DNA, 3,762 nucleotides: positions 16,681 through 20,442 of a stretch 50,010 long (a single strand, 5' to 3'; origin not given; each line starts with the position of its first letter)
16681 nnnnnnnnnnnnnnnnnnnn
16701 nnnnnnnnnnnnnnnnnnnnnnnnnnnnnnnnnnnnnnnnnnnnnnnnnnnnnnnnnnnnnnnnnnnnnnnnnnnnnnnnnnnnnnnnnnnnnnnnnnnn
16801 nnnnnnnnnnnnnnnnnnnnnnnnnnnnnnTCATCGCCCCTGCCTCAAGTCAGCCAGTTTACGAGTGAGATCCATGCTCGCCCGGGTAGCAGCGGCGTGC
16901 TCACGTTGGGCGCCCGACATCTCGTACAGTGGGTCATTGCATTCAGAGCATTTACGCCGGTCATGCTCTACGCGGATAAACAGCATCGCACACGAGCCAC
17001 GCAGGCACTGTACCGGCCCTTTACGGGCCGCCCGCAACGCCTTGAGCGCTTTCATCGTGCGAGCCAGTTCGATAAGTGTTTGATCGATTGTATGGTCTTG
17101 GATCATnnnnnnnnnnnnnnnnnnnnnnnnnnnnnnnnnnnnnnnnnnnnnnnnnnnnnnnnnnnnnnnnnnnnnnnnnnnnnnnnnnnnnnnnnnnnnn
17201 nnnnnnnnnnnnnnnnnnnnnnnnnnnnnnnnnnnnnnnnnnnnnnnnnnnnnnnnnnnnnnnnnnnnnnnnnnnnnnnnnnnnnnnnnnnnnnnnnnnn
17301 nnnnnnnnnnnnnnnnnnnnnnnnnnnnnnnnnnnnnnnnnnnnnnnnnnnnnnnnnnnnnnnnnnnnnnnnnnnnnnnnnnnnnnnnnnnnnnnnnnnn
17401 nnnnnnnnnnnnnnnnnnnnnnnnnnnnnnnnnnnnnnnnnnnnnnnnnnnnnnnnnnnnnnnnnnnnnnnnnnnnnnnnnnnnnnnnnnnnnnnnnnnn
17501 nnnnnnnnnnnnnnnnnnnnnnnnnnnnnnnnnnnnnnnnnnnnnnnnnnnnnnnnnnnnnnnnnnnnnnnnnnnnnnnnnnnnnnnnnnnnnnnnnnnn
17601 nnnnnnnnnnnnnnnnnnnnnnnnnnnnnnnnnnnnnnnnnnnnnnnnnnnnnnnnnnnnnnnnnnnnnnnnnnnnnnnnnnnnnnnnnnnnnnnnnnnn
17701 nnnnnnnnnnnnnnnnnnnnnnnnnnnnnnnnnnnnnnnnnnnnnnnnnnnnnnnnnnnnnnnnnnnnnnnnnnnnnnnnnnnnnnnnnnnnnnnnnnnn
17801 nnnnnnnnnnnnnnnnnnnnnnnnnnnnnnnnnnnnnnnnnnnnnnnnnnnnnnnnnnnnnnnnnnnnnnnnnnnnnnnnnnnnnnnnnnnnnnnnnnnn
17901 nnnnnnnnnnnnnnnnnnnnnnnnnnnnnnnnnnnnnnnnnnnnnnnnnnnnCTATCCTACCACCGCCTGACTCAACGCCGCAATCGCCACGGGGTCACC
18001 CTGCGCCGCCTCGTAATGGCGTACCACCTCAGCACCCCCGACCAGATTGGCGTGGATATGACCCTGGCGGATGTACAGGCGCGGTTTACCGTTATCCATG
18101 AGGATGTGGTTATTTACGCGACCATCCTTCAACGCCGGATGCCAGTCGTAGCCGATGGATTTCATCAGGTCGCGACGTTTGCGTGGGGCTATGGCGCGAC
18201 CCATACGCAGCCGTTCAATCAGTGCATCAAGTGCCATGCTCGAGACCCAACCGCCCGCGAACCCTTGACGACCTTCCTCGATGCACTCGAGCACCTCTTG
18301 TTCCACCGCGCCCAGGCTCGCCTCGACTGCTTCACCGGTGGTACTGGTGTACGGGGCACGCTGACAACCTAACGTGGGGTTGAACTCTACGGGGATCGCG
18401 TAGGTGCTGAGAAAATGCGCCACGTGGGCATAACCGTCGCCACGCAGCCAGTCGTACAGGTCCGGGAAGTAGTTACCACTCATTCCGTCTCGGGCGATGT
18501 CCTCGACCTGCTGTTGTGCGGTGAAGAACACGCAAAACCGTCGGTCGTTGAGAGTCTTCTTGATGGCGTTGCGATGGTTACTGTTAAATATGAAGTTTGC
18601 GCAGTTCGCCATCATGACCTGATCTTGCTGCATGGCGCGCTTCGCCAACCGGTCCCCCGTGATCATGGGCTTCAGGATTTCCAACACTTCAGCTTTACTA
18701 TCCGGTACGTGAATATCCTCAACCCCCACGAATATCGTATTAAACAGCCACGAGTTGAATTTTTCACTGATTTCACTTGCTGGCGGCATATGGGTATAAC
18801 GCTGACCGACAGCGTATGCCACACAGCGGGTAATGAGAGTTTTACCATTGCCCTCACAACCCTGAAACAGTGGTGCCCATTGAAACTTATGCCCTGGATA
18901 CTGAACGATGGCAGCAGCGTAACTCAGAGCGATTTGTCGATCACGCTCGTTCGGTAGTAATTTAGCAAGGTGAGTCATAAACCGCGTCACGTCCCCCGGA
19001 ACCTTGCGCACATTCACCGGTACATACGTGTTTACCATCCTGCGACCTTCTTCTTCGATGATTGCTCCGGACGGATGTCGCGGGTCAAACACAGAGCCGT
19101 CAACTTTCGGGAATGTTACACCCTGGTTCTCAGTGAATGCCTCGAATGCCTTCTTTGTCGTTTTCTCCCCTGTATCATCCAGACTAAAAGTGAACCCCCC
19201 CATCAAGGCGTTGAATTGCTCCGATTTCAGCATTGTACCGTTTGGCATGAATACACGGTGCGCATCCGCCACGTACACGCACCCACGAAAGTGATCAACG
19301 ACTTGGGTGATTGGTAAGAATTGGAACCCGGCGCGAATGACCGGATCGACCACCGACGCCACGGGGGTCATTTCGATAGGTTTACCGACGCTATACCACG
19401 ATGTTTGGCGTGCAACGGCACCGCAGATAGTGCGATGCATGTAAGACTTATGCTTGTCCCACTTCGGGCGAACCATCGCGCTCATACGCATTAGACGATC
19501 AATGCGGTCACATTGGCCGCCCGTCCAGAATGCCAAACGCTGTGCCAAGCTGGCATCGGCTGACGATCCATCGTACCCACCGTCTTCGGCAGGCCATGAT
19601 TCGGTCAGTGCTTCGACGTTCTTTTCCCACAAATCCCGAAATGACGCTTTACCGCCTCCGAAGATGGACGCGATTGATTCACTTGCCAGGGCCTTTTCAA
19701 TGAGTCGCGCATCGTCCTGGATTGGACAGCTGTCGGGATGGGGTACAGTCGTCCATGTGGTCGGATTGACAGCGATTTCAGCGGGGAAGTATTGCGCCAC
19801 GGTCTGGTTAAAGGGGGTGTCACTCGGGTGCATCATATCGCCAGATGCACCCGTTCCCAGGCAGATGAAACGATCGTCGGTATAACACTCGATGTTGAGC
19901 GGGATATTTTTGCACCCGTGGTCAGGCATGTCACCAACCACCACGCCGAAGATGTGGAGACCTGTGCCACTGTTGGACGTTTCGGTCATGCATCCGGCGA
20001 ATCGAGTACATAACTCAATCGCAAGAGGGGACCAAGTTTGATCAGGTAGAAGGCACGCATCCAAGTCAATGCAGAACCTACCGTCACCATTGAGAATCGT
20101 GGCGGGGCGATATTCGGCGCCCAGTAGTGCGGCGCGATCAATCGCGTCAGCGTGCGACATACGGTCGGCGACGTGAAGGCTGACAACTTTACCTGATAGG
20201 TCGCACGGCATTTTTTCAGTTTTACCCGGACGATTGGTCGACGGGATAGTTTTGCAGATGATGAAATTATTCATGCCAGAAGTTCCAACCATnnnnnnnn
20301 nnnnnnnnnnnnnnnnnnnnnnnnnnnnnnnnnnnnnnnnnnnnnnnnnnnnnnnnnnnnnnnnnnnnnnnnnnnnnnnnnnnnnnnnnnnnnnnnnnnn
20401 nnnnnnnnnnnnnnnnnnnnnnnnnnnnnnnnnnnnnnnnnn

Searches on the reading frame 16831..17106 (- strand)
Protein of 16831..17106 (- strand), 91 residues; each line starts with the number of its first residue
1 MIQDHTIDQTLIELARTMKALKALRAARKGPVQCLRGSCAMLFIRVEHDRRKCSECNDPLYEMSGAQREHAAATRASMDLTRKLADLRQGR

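Call 92: search_protein_families(library=pfam, proteins=[window:16831-17106:-], max_evalue=0.01)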
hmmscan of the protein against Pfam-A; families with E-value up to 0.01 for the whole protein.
window:16831-17106:- (91 aa): 1 family
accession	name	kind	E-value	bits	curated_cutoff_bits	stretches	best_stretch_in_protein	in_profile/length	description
PF07888.16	CALCOCO1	-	0.0093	15.4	36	1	10-87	186-263/496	Calcium binding and coiled-coil domain (CALCOCO1) like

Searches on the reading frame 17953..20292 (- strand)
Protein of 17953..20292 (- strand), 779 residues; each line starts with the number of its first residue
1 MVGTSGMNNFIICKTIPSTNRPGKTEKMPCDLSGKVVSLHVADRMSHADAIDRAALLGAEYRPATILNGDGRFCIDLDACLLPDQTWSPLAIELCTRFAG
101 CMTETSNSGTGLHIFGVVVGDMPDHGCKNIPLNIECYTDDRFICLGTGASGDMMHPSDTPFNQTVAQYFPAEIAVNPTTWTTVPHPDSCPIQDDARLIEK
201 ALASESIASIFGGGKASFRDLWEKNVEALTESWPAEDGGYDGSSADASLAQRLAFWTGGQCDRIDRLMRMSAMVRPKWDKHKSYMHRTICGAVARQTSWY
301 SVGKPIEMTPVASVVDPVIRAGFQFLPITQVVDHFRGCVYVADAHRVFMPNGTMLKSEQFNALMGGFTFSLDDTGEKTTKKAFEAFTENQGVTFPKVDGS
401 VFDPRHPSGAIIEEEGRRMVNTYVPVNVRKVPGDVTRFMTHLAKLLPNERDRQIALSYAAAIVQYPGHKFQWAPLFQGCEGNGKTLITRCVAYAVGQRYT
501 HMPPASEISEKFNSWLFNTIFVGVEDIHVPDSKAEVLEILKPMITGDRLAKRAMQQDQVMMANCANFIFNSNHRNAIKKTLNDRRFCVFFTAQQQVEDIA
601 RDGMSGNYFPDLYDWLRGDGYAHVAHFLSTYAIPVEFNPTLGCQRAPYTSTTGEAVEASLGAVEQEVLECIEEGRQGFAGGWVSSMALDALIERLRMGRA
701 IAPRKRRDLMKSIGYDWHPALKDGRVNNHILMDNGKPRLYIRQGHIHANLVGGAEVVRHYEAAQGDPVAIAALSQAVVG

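Call 43: search_protein_families(library=pfam, proteins=[window:17953-20292:-], max_evalue=0.01)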
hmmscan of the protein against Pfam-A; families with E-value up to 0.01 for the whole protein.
window:17953-20292:- (779 aa): 2 families
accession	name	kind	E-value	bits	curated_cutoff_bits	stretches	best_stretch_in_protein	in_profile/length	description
PF22763.1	NrS1-1_pol-like_HBD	-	1.4e-17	63.7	27.9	1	243-301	2-63/64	NrS-1 polymerase HBD domain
PF19263.5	DUF5906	-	1e-15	58.8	27.6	1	477-585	2-114/114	Family of unknown function (DUF5906)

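Call 44: search_solved_structures(query=window:17953-20292:-, max_evalue=0.01)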
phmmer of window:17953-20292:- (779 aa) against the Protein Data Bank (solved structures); distinct sequences matched with E-value up to 0.01: 7.
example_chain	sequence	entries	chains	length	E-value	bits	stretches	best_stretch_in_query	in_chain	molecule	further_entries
6k9e_A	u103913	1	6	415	1.2e-09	40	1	399-589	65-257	Primase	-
6k9c_A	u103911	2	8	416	1.2e-09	40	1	399-589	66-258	Primase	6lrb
7rr3_A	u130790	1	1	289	2.9e-09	38.7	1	232-281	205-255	Primase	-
7rr4_A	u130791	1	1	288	2.9e-09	38.6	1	232-281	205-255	Primase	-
6k9a_A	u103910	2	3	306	3e-09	38.6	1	232-281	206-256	Primase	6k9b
6a9w_A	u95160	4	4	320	3.4e-09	38.4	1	232-281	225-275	Primase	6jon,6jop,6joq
7ola_A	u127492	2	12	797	0.00024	22.4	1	67-211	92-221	DNA primase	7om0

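Call 48: search_dna_similar(query=window:17953-20292:-, collection=phages, mode=protein, max_rows=60, rows=spread)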
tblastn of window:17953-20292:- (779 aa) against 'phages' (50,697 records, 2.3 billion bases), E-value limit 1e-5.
Records with a match: 490; places in all: 490; records where one place covers at least 80% of the query: 86.
Best place of each record, by identity: 60-80% 40; <60% 450.
By first word of the organism name: Klebsiella 99; Salmonella 93; Vibrio 60; Pseudomonas 29; Escherichia 18; Listeria 17; Aeromonas 15; Rhizobium 14; Providencia 10; Bordetella 9; and 42 more.
By host as written in the record: - 64; Klebsiella pneumoniae 54; Salmonella enterica subsp. enterica serovar Typhimurium 20; Salmonella enterica 19; Pseudomonas aeruginosa 16; Vibrio cholerae 10; Salmonella sp. 10; Vibrio cholerae 2095 9; and 171 more.
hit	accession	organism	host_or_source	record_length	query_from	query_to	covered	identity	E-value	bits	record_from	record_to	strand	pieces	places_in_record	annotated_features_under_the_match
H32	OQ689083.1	Klebsiella phage vB_KpnM_SCNJ1-Y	Klebsiella pneumonaie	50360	9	771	98%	66.7%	0e+0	1077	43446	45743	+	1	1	hypothetical protein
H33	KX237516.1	Klebsiella phage vB_KpnM_KpV52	Klebsiella pneumoniae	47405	9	771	98%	66.3%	0e+0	1075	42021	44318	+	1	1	putative DNA primase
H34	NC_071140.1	Escherichia phage ZCEC13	Escherichia sp.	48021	9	771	98%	66.0%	0e+0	1070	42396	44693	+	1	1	DUF5906 domain-containing protein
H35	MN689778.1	Klebsiella phage vB_KpnM_15-38_KLPPOU148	Klebsiella pneumoniae 15-38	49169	9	771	98%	65.8%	0e+0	1065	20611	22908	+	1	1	putative DNA primase/helicase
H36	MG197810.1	Klebsiella phage 1611E-K2-1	Klebsiella pneumoniae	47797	9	771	98%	65.4%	0e+0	1060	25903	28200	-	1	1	hypothetical protein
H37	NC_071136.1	Klebsiella phage pKp383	Klebsiella pneumoniae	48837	43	771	94%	59.7%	0e+0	880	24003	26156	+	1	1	hypothetical protein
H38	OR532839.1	Klebsiella phage RCIP0045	Klebsiella pneumoniae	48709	43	771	94%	59.0%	0e+0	872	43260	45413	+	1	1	hypothetical protein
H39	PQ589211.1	Klebsiella phage vB_KpnM_JYSS3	Klebsiella pneumoniae 21AA2216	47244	43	771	94%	58.6%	0e+0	867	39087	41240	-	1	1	none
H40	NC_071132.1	Klebsiella phage Geezett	Klebsiella pneumoniae GZ-1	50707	43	771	94%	58.2%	0e+0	862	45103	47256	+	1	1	putative DNA primase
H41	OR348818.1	Acinetobacter phage Scuro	Acinetobacter baumannii XH639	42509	9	765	97%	49.2%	5e-176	737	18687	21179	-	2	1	putative DNA primase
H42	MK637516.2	Agrobacterium phage Milano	Agrobacterium tumefaciens C58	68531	10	769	98%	33.5%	6e-129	430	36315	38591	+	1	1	DNA primase | ribosome_binding_site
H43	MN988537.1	Rhizobium phage RHph_TM3_3_10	Rhizobium etli T3_10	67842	192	717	68%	40.7%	2e-112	382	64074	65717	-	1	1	DNA primase domain-containing protein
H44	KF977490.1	Rhizobium phage vB_RglS_P106B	Rhizobium gallicum SO14B-4(6)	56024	334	715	49%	35.8%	3e-67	249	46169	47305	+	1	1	DNA Primase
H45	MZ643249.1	Proteus phage vB_PmiS_PM-CJR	Proteus sp.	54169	6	329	42%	34.2%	2e-38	160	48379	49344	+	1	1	DNA primase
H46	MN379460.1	Vibrio phage Rostov M3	Vibrio cholerae O1 Classical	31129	3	310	40%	35.8%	1e-45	183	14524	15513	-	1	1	putative primase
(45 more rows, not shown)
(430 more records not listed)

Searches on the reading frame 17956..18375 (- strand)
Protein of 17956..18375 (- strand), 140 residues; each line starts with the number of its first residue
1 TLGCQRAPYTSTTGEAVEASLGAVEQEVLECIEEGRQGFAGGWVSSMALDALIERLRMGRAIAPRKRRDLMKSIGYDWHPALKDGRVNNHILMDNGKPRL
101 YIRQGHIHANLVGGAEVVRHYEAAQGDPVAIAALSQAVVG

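Call 79: search_solved_structures(query=window:17956-18375:-, max_evalue=10, show_alignments=2)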
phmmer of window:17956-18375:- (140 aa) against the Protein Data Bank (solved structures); distinct sequences matched with E-value up to 10: 1.
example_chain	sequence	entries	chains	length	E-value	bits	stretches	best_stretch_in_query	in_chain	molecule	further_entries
7pkt_K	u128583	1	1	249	0.98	12.5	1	45-84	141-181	mL80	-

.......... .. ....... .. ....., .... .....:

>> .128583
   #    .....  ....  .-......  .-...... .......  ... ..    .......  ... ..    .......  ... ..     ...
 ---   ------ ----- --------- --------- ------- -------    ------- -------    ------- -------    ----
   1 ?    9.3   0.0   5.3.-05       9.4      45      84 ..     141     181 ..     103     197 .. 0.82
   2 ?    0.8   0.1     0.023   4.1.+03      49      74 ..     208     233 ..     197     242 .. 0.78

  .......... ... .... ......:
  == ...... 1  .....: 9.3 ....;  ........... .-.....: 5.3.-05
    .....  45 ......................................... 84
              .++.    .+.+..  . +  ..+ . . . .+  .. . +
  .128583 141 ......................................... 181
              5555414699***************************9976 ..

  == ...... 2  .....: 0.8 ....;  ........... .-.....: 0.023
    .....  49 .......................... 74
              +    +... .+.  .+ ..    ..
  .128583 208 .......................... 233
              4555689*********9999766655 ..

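Call 80: search_protein_families(library=pfam, proteins=[window:17956-18375:-], max_evalue=1)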
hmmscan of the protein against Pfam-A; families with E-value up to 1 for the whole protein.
window:17956-18375:- (140 aa): 0 families

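Call 81: find_homologous_proteins(query=window:17956-18375:-, max_evalue=0.00001)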
Query window:17956-18375:- (140 aa): 34 proteins with E <= 0.00001 among 107 candidates.
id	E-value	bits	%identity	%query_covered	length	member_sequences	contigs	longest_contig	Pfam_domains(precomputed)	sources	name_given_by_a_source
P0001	6.5e-58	212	72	94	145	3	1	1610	-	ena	-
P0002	1.0e-48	183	68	86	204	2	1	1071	-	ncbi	ncbi:unnamed protein product, partial [Nesidiocoris tenuis]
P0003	3.8e-45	171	60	91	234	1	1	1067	-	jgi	jgi:hypothetical protein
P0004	5.5e-41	157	59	89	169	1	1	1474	-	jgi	jgi:hypothetical protein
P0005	5.9e-41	157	54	91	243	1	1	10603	-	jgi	-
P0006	7.9e-41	157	62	88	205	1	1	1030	-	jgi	jgi:hypothetical protein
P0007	1.4e-40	156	66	74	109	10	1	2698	-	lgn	-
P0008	3.8e-39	152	61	87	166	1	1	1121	-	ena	-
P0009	2.1e-38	149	60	85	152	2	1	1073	-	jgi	jgi:hypothetical protein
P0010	2.3e-37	146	56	85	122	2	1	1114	-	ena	-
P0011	2.1e-36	143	53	94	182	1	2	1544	-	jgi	jgi:hypothetical protein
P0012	2.1e-36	143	62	75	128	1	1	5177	-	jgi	jgi:hypothetical protein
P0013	4.8e-35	138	55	93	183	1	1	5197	-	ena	-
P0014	5.9e-35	138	60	76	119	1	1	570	-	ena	-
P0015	3.0e-34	136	67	64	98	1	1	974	-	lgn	-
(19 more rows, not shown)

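Call 88: predict_structure(alignment_id=A3)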
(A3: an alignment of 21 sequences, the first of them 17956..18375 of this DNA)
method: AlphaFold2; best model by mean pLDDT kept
length: 140 residues; sequences in the alignment: 21
mean_pLDDT: 87.7   pTM: 0.75
mean pLDDT of the five models: 87.7, 87.1, 85.2, 84.7, 83.8
residues with pLDDT >= 90: 102; 70-90: 14; 50-70: 23; < 50: 1
segments of 3 or more residues with pLDDT < 50: none
pLDDT, mean of each block of 10 residues (from residue 1): 56 65 92 95 97 95 93 97 96 94 97 96 82 71
secondary structure, 60 per line:
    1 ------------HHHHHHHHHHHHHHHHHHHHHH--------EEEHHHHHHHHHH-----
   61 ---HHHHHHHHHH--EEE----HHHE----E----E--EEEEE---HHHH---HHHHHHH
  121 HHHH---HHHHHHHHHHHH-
elements in order: H13-34 E43-45 H46-55 H64-73 E76-78 E99-103 H107-110 H114-124 H128-139

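Call 91: fold_search(model_id=the predicted structure, library=pdb)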
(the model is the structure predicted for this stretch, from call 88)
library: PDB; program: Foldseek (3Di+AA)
matches with E <= 10: 33; with E <= 0.001: 0
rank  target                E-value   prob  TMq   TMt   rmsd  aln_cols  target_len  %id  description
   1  1lnw_H                3.7e-01  0.13  0.26  0.26  13.2       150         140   16  CRYSTAL STRUCTURE OF THE MEXR REPRESSOR OF THE MEXAB-OPRM MULTIDRUG EFFLUX OPERON OF PSEUDOMONAS AERUGINOSA (released 2002-09-11)
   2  9e5c_3K               2.0e+00  0.07  0.21  0.07  24.3       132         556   10  Cryo-EM structure of 96 nm repeat of microtubule doublet from T. brucei flagellum (released 2025-03-12)
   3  9e5c_3J               3.0e+00  0.06  0.20  0.07  24.5       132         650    9  Cryo-EM structure of 96 nm repeat of microtubule doublet from T. brucei flagellum (released 2025-03-12)
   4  5el4_BA               3.6e+00  0.09  0.21  0.28   5.9        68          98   15  Structure of T. thermophilus 70S ribosome complex with mRNA and tRNALys in the A-site with a U-U mismatch in the firs (released 2016-01-27)
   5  8yl6_C                4.0e+00  0.07  0.31  0.14  10.0       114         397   15  EDS1-SAG101-NRG1A L134E heterotrimer (released 2025-01-29)
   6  8wmt_A                4.3e+00  0.06  0.18  0.12   5.7        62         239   16  Crystal structure of cis-epoxysuccinic hydrolase from Bradyrhizobium mercantei (released 2024-06-12)
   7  9hcd_O                4.3e+00  0.04  0.23  0.23  11.1       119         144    9  Mouse mitoribosome large subunit assembly intermediate (with uL16m) bound to MRM3-dimer, DDX28 and the MALSU-L0R8F8-mt (released 2025-06-11)
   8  2rqq_MODEL_1_A        4.3e+00  0.03  0.24  0.27  14.4       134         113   13  Structure of C-terminal region of Cdt1 (released 2010-03-23)
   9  4yut_A                4.8e+00  0.01  0.18  0.09  14.7       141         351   15  Crystal structure of photoactivated adenylyl cyclase of a cyanobacteriaOscillatoria acuminata in orthorhombic form (released 2016-06-01)
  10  6ywe_L                5.1e+00  0.03  0.21  0.16  14.3       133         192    8  The structure of the mitoribosome from Neurospora crassa in the P/E tRNA bound state (released 2020-11-11)
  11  9g6k_L8               6.2e+00  0.01  0.19  0.13  15.8       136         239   15  LSU structure derived from the LSU sample of the mitoribosome from T. gondii. (released 2024-12-11)
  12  7wzg_D                6.6e+00  0.06  0.19  0.12   5.3        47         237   11  Cypemycin N-terminal methyltransferase CypM (released 2023-02-22)
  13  8pfr_LL               6.6e+00  0.02  0.20  0.15  16.9       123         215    9  Mouse RPL39L integrated into the yeast 60S ribosomal subunit (released 2024-06-26)
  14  8bn3_L8               6.6e+00  0.02  0.22  0.17  15.3       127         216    9  Yeast 80S, ES7s delta, eIF5A, Stm1 containing (released 2024-01-10)
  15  7wzg_C                7.0e+00  0.06  0.19  0.12   5.3        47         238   11  Cypemycin N-terminal methyltransferase CypM (released 2023-02-22)
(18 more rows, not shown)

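Call 96: find_related_loci(query=A3, collection=viral_contigs, flank=10000)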
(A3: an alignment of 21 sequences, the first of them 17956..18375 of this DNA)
Query A3 (140 aa) in viral_contigs; peptide patterns used: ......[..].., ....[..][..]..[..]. (x = any residue, [..] = any of these).
397 stretches matched a pattern; 374 encode a relative of the query (tblastn E <= 1e-3); the best 80 are kept; 80 distinct loci.
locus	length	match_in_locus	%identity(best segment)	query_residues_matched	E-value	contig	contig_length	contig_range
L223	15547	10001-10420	99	1-140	8e-92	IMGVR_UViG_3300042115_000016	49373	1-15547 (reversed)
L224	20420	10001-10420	99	1-140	2e-91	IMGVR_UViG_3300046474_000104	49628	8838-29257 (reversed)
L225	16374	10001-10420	95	1-140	2e-89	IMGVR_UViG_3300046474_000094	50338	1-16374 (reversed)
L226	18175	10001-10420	96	1-140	3e-89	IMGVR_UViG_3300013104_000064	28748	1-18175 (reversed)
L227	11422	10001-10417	94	1-139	4e-87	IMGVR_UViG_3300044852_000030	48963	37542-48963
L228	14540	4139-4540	98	6-139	2e-86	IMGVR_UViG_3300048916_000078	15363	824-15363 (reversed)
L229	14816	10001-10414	95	1-138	6e-86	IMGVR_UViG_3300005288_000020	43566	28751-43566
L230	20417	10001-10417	92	1-139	1e-84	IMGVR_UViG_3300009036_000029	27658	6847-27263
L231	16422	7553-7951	72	1-133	4e-64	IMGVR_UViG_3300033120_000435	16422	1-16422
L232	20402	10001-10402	72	4-137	2e-63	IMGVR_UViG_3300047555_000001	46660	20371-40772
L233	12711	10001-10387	70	4-132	3e-60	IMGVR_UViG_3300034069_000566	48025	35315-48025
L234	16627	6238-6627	66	1-130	1e-59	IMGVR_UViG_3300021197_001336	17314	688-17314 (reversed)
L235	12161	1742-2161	68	1-136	2e-59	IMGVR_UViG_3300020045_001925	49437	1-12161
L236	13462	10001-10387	70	4-132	5e-59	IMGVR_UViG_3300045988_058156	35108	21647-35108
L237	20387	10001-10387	70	4-132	5e-59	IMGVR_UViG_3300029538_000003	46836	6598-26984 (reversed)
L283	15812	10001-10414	58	4-140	1e-53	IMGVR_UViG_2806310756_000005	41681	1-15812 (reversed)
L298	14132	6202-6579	60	4-129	3e-48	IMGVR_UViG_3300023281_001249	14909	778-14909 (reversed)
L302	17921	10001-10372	60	4-126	8e-48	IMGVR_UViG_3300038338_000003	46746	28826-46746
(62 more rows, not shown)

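Call 100: search_protein_families(library=phrogs, proteins=[L302:17165-17869:+, L283:14882-15592:+, L298:11367-12098:+], max_evalue=0.001)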
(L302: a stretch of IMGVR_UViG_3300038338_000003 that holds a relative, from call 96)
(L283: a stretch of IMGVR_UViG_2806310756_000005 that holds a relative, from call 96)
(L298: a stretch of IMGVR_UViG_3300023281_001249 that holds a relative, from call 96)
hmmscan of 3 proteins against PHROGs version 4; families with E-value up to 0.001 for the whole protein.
L302:17165-17869:+ (234 aa): 3 families
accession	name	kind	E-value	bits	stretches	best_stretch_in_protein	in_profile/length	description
phrog_4688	-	tail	1.4e-65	222.5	1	1-230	3-234/237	minor tail protein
phrog_1924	-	tail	8.9e-11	43.1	1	4-228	4-234/237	minor tail protein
phrog_5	-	connector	0.00023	22.1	1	1-222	90-204/239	tail completion or Neck1 protein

L283:14882-15592:+ (236 aa): 4 families
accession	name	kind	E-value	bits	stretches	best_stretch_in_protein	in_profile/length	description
phrog_4688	-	tail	8.7e-66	223.2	1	1-231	3-234/237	minor tail protein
phrog_1924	-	tail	1.1e-12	49.3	1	1-196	1-202/237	minor tail protein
phrog_5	-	connector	2.2e-06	28.7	1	1-230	90-211/239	tail completion or Neck1 protein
phrog_222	-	connector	2.4e-06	28.4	0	81-222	152-194/276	tail completion or Neck1 protein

L298:11367-12098:+ (243 aa): 3 families
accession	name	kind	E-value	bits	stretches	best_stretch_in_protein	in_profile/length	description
phrog_4688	-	tail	2.7e-58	198.6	1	1-241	3-236/237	minor tail protein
phrog_1924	-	tail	3.2e-12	47.8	1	8-180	9-187/237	minor tail protein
phrog_5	-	connector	1.8e-07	32.3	1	1-237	90-210/239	tail completion or Neck1 protein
